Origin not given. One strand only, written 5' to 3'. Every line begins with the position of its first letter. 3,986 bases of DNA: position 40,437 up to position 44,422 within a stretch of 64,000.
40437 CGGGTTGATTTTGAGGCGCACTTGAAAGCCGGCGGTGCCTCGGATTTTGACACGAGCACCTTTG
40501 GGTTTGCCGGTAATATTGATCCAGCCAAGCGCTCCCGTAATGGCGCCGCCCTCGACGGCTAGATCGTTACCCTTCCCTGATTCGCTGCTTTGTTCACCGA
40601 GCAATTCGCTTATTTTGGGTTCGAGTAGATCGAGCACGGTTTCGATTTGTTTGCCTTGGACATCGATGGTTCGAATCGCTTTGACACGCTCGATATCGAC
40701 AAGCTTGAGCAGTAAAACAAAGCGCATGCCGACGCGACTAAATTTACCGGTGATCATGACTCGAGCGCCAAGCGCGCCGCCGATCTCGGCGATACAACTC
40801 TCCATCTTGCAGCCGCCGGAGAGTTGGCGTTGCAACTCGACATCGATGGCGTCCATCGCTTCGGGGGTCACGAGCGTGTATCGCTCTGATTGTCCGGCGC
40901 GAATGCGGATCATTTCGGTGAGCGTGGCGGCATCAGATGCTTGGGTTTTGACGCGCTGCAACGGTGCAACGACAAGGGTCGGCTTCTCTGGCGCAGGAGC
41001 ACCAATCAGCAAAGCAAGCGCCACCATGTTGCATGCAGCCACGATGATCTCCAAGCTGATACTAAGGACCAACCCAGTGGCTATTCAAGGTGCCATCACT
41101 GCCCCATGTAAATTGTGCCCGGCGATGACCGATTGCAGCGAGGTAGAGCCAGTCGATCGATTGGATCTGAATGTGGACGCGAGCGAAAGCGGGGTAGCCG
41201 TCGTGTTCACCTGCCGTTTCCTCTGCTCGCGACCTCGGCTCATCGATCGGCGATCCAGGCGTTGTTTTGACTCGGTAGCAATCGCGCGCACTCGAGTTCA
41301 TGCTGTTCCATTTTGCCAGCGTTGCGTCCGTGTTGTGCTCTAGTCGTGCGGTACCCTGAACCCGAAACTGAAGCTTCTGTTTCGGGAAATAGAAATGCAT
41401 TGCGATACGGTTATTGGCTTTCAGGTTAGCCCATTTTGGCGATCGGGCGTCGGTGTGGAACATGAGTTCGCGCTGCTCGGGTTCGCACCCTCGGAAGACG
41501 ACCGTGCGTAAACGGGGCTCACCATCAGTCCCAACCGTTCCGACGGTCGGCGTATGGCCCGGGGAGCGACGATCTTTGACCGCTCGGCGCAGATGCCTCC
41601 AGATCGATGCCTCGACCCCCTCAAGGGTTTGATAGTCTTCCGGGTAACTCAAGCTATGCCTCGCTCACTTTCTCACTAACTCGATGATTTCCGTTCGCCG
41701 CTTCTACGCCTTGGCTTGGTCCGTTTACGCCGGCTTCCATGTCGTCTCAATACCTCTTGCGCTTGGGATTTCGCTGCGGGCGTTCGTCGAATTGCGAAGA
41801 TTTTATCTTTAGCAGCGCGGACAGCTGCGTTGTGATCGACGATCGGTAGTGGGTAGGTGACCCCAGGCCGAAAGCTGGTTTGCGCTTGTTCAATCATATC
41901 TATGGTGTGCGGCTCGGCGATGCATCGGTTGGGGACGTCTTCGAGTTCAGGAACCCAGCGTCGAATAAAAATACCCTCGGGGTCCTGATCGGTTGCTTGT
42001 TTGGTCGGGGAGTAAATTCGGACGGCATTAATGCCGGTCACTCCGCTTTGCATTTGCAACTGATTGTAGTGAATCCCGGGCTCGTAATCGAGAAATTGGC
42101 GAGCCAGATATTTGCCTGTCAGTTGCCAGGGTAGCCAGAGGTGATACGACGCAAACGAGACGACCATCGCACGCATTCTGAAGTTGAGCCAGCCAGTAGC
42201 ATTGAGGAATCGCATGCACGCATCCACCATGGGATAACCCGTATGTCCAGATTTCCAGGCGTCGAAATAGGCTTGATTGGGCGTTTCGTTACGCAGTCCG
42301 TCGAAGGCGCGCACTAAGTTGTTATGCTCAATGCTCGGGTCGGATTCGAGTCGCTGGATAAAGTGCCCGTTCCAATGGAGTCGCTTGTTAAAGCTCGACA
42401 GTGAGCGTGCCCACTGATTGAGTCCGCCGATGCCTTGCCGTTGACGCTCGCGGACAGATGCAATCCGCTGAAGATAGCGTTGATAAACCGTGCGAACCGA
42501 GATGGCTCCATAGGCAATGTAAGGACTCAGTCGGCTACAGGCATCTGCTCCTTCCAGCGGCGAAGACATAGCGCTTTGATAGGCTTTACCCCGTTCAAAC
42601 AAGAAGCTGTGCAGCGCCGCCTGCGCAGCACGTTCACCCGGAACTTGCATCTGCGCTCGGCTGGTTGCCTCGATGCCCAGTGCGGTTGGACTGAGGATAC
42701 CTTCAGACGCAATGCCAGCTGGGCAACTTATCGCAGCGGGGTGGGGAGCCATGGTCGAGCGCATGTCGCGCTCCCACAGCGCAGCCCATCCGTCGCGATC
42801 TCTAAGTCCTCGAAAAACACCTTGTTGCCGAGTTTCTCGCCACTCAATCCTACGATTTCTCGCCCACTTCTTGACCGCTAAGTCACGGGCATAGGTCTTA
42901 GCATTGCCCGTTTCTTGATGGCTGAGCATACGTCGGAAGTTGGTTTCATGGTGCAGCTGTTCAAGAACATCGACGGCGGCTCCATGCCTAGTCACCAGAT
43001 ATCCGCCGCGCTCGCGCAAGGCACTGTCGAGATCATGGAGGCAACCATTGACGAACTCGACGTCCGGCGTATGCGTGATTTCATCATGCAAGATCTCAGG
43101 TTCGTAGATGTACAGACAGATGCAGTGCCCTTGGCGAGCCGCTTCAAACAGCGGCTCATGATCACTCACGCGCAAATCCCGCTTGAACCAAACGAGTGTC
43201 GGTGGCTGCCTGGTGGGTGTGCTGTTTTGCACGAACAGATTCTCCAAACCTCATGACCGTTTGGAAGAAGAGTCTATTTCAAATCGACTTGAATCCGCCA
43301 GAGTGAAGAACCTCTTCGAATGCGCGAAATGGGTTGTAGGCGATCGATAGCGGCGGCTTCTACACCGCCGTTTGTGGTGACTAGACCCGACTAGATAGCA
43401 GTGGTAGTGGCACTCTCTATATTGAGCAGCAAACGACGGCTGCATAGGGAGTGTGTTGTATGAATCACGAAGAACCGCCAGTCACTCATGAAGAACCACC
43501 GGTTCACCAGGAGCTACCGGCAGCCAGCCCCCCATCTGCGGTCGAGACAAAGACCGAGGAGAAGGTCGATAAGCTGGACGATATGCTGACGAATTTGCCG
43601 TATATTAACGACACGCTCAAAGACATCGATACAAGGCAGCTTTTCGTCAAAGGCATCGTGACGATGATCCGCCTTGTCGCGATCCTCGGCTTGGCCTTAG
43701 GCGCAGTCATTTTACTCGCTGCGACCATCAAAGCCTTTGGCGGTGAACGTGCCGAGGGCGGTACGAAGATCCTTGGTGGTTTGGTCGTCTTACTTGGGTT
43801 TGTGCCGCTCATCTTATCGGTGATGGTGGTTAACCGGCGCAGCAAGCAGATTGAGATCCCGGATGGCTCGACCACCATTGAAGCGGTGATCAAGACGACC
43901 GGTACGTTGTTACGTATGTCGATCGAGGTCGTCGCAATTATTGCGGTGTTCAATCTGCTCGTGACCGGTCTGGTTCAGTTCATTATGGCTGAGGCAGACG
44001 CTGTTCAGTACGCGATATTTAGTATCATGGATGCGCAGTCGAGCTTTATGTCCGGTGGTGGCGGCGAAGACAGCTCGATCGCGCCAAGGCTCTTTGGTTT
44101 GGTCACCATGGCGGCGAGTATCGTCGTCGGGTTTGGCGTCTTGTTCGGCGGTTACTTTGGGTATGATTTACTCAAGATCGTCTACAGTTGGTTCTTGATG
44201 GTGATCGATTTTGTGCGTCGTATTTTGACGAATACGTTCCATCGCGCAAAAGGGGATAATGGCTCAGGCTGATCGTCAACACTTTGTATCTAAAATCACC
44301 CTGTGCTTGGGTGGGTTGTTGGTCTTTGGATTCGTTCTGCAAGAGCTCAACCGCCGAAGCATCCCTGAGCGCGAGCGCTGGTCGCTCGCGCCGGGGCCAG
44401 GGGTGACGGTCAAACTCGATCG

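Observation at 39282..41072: Rosetta-stone fusion: GC-x4-C module + PEGA x2 + RCC1 repeats in one polypeptide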

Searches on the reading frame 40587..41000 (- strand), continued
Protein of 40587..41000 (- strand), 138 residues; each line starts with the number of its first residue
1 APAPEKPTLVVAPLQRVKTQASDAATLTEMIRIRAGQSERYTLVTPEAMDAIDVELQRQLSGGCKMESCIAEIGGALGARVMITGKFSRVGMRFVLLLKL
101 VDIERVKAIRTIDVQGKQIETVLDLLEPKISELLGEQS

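Call 59: fold_search(model_id=the predicted structure, library=pdb)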
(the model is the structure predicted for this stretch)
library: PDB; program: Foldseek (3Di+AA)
matches with E <= 10: 1497; with E <= 0.001: 45
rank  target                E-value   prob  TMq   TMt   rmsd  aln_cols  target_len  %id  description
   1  4q6z_A                3.2e-07  1.00  0.62  0.63   5.4       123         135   18  LpoB C-terminal domain from Escherichia coli (released 2014-05-14)
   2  4q6l                  6.1e-07  1.00  0.61  0.63   3.4       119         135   18  LpoB C-terminal domain from Salmonella enterica (Native) (released 2014-05-14)
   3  2mii_MODEL_1_A        2.7e-06  1.00  0.62  0.45   3.1       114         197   18  NMR structure of E. coli LpoB (released 2014-05-21)
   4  3w1e                  1.1e-05  1.00  0.68  0.28   6.1       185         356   11  Structure of FlgT, a flagellar basal body component protein (released 2013-04-03)
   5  4hrv_A                1.2e-05  1.00  0.59  0.58   5.2       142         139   12  Crystal Structure of Lipoprotein GNA1162 from Neisseria meningitidis (released 2013-04-24)
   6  5t11_E                1.7e-05  1.00  0.51  0.51   5.4       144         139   10  PelC L103M dodecamer from Paraburkholderia phytofirmans, space group C2 (released 2017-03-15)
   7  5t10_B                2.1e-05  1.00  0.50  0.49   5.4       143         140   10  PelC dodecamer from Paraburkholderia phytofirmans, space group P6 (released 2017-03-15)
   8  4hrv_B                2.2e-05  1.00  0.56  0.54   5.3       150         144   10  Crystal Structure of Lipoprotein GNA1162 from Neisseria meningitidis (released 2013-04-24)
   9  5t11_B                2.5e-05  1.00  0.53  0.52   4.9       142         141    9  PelC L103M dodecamer from Paraburkholderia phytofirmans, space group C2 (released 2017-03-15)
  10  2ivz_C                2.8e-05  1.00  0.56  0.23   4.8       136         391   12  Structure of TolB in complex with a peptide of the colicin E9 T- domain (released 2006-08-16)
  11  3iax_A                2.8e-05  1.00  0.60  0.24   4.8       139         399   12  The crystal structure of the TolB box of Colicin A in complex with TolB reveals important differences in the recruitme (released 2009-10-13)
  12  5t11_C                2.8e-05  1.00  0.49  0.50   5.0       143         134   10  PelC L103M dodecamer from Paraburkholderia phytofirmans, space group C2 (released 2017-03-15)
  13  4r40_C                3.9e-05  1.00  0.60  0.24   4.1       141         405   11  Crystal Structure of TolB/Pal complex from Yersinia pestis. (released 2014-09-03)
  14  5t10_C                3.9e-05  1.00  0.52  0.52   5.2       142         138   10  PelC dodecamer from Paraburkholderia phytofirmans, space group P6 (released 2017-03-15)
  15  5t11_I                3.9e-05  1.00  0.51  0.52   4.9       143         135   10  PelC L103M dodecamer from Paraburkholderia phytofirmans, space group C2 (released 2017-03-15)
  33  8z5n_0                1.6e-04  1.00  0.56  0.23   6.6       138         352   11  Cryo-EM structure of the LPHT ring (released 2025-10-22)
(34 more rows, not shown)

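Call 72: search_protein_families(library=pfam, proteins=[L020:4099-7014:+, L038:3355-6624:+, L051:4182-6203:+, L027:2122-3702:+, L031:5842-7350:+, L044:5428-6987:+, L008:666-2066:+, L018:5431-6828:+], max_evalue=0.001)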
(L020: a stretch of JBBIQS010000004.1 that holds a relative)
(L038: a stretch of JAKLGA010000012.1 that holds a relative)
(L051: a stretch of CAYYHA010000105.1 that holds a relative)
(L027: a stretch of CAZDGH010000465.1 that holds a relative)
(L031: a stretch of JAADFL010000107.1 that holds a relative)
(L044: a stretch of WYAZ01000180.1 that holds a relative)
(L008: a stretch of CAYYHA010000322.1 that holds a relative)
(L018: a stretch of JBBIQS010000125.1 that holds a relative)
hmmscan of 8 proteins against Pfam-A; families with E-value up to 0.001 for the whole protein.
L020:4099-7014:+ (971 aa): 0 families

L038:3355-6624:+ (1089 aa): 2 families
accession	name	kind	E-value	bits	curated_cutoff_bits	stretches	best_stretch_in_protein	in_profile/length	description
PF11684.13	DUF3280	-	5.9e-05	23.8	30.1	1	841-941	26-123/138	Protein of unknown function (DUF2380)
PF03783.19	CsgG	-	0.00034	20.4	20.8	1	821-911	5-102/210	Curli production assembly/transport component CsgG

L051:4182-6203:+ (673 aa): 1 family
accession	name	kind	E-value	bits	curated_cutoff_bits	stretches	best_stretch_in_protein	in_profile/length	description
PF08308.17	PEGA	-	9.7e-09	35.5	20.8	1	467-535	2-70/71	PEGA domain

L027:2122-3702:+ (526 aa): 0 families

L031:5842-7350:+ (502 aa): 2 families
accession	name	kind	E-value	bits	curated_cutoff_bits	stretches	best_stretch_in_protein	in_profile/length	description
PF11684.13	DUF3280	-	2.3e-06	28.4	30.1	1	48-137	26-112/138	Protein of unknown function (DUF2380)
PF03783.19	CsgG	-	9.3e-05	22.3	20.8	0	53-119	39-103/210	Curli production assembly/transport component CsgG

L044:5428-6987:+ (519 aa): 2 families
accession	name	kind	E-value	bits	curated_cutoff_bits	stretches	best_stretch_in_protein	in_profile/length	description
PF08308.17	PEGA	-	1.1e-10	41.6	20.8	1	318-385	2-68/71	PEGA domain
PF11684.13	DUF3280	-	0.00016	22.4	30.1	1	198-298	29-126/138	Protein of unknown function (DUF2380)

L008:666-2066:+ (466 aa): 0 families

L018:5431-6828:+ (465 aa): 0 families

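Call 74: search_protein_families(library=pfam, proteins=[L004:5956-7395:+, L005:1473-2681:+, L006:4087-5091:+, L003:9350-10372:+, L002:5953-7515:+, L003:5959-7455:+], max_evalue=0.01)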
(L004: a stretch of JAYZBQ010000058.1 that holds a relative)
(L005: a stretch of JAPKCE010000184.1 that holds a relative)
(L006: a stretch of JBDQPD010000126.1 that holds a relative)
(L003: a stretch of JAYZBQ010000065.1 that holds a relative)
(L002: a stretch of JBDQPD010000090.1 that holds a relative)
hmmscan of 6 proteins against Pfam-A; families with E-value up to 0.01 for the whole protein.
L004:5956-7395:+ (479 aa): 1 family
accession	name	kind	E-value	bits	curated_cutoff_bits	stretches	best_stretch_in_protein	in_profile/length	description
PF00147.23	Fibrinogen_C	-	0.0011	19.2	22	1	270-303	13-48/221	Fibrinogen beta and gamma chains, C-terminal globular domain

L005:1473-2681:+ (402 aa): 3 families
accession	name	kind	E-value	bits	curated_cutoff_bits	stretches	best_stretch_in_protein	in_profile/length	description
PF01410.23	COLFI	-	2.2e-06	27.6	26.2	1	171-219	23-70/233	Fibrillar collagen C-terminal domain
PF00147.23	Fibrinogen_C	-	0.00015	22.1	22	1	190-236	12-57/221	Fibrinogen beta and gamma chains, C-terminal globular domain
PF13036.11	LpoB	-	0.00019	21.8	22.3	1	16-113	30-135/147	Peptidoglycan-synthase activator LpoB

L006:4087-5091:+ (334 aa): 2 families
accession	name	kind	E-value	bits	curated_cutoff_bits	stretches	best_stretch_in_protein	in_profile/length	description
PF13036.11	LpoB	-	8.9e-06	26.1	22.3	1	32-114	46-136/147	Peptidoglycan-synthase activator LpoB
PF11684.13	DUF3280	-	0.00021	22.1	30.1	1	33-122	29-115/138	Protein of unknown function (DUF2380)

L003:9350-10372:+ (340 aa): 2 families
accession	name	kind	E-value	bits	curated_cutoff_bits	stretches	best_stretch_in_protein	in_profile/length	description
PF13036.11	LpoB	-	7.8e-06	26.3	22.3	1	33-115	46-136/147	Peptidoglycan-synthase activator LpoB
PF11684.13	DUF3280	-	3.6e-05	24.5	30.1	1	36-123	31-115/138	Protein of unknown function (DUF2380)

L002:5953-7515:+ (520 aa): 4 families
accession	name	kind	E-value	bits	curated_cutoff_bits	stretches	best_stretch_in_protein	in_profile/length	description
PF13620.12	CarboxypepD_reg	-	6.3e-16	58.9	32.3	2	195-242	33-81/82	Carboxypeptidase regulatory-like domain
PF08308.17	PEGA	-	7.2e-14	51.9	20.8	1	246-317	2-69/71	PEGA domain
PF13715.12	CarbopepD_reg_2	-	2.5e-07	31.1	32.2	1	277-319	38-80/88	CarboxypepD_reg-like domain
PF13036.11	LpoB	-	5.6e-06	26.8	22.3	1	17-112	30-133/147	Peptidoglycan-synthase activator LpoB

L003:5959-7455:+ (498 aa): 4 families
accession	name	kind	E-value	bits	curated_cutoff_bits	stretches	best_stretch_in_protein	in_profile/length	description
PF13620.12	CarboxypepD_reg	-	1.2e-13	51.7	32.3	2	208-245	43-81/82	Carboxypeptidase regulatory-like domain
PF08308.17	PEGA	-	3.6e-10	40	20.8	1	249-318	2-69/71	PEGA domain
PF13036.11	LpoB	-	7.7e-07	29.6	22.3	1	35-120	46-139/147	Peptidoglycan-synthase activator LpoB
PF13715.12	CarbopepD_reg_2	-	0.0011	19.4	32.2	0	278-319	38-79/88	CarboxypepD_reg-like domain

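Call 77: search_protein_families(library=pfam, proteins=[L001:1606-2802:-, L001:413-1534:+, L001:5245-6171:-], max_evalue=0.001)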
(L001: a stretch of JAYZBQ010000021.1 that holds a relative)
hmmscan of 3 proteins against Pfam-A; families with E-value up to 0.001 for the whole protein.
L001:1606-2802:- (398 aa): 0 families

L001:413-1534:+ (373 aa): 1 family
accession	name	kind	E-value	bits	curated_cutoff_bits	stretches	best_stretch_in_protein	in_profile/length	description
PF18692.7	DUF5640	-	2.1e-05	24.7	28.5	0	184-266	3-81/85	Family of unknown function (DUF5640)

L001:5245-6171:- (308 aa): 1 family
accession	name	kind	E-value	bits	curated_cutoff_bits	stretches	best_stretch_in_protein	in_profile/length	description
PF14907.12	NTP_transf_5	-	3.9e-15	56.5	31.2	1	32-233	6-215/249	Uncharacterised nucleotidyltransferase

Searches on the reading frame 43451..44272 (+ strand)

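Call 3: search_protein_families(library=pfam, proteins=[window:43451-44272:+], max_evalue=0.1)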
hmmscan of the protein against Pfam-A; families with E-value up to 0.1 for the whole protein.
window:43451-44272:+ (273 aa): 1 family
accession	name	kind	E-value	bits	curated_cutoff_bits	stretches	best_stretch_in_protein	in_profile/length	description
PF13829.11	DUF4191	-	0.093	12.5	30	1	206-272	21-87/219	Domain of unknown function (DUF4191)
